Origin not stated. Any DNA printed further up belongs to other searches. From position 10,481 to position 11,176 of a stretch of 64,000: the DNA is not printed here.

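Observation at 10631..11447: GC-rich islet encoding two tandem 131-aa stand-alone RNA polymerase alpha-CTD-like proteins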

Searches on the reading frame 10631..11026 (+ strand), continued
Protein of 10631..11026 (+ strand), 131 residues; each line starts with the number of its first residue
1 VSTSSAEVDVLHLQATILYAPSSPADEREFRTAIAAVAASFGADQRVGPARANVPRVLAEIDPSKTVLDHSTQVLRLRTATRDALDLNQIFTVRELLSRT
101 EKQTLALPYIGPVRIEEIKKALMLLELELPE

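Call 93: find_related_loci(query=A6, collection=viral_contigs, flank=4000)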
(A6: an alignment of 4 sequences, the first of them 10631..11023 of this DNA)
Query A6 (131 aa) in viral_contigs; peptide patterns used: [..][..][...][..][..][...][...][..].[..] (x = any residue, [..] = any of these).
113 stretches matched a pattern, but none encodes a relative of the query by tblastn (E <= 1e-3).
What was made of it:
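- Tried and rejected: Four-protein profile vs viral contigs: none (call 93).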

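Call 95: search_protein_families(library=phrogs, proteins=[window:10631-11023:+], max_evalue=0.01)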
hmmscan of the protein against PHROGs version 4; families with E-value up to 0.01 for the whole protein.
window:10631-11023:+ (131 aa): 0 families
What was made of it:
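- Tried and rejected: No PHROGs hits (call 95).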

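Call 96: search_protein_families(library=padloc, proteins=[window:10631-11023:+], max_evalue=0.01)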
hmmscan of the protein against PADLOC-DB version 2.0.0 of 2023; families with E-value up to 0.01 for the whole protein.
window:10631-11023:+ (131 aa): 0 families

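Call 97: search_protein_families(library=padloc, proteins=[P0032, P0039], max_evalue=1)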
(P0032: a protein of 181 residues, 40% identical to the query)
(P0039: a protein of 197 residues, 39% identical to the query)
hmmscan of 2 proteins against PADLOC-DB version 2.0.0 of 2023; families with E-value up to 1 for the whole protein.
P0032 (181 aa): 0 families

P0039 (197 aa): 1 family
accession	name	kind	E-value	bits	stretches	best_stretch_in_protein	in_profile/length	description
PDLC02512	PglW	-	2.4e-06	23.7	1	24-97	802-875/1403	PglW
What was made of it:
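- The defence kinase PglW contains an alpha-CTD-like region (call 97).
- Tried and rejected: True RpoA CTDs hit the same profile region, and the N-terminal segments alone do not (call 97).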
